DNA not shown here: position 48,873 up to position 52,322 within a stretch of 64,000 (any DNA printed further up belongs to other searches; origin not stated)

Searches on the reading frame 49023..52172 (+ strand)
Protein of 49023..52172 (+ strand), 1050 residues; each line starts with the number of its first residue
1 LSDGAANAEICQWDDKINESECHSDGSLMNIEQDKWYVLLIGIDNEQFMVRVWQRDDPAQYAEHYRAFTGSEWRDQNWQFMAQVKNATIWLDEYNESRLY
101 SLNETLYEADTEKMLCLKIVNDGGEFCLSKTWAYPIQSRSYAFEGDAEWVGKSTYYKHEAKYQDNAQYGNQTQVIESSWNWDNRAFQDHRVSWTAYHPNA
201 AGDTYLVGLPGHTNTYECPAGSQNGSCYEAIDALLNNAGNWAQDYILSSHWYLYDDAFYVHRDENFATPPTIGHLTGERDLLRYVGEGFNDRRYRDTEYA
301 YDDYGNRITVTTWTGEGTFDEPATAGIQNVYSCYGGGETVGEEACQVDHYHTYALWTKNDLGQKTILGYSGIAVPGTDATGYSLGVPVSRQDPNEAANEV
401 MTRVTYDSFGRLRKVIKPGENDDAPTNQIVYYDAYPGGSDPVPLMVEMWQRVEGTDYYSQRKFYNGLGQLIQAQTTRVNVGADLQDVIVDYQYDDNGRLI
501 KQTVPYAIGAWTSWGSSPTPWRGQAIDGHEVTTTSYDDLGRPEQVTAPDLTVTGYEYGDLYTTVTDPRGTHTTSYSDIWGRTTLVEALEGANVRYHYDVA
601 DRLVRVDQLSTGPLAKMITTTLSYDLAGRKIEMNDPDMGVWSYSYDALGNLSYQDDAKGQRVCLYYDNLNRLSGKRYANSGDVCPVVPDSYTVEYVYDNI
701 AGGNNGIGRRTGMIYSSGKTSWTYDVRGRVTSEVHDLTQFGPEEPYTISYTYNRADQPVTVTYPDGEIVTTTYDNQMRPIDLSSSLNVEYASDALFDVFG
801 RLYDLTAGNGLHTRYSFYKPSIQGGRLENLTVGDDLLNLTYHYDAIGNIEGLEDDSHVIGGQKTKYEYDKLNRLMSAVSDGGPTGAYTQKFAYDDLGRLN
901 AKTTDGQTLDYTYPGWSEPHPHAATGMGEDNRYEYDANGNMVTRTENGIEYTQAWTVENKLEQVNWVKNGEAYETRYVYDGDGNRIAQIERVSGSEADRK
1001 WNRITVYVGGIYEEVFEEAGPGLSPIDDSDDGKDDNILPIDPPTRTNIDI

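Call 63: search_protein_families(library=pfam, proteins=[window:49023-52172:+], max_evalue=0.01)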
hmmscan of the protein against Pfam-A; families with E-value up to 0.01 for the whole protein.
window:49023-52172:+ (1050 aa): 2 families
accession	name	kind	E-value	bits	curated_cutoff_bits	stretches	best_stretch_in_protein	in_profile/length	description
PF05593.20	RHS_repeat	-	1.6e-27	95.7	22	1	624-659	1-36/38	RHS Repeat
PF20041.5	DUF6443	-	5.4e-05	23.9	27.8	1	453-510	18-72/137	Domain of unknown function (DUF6443)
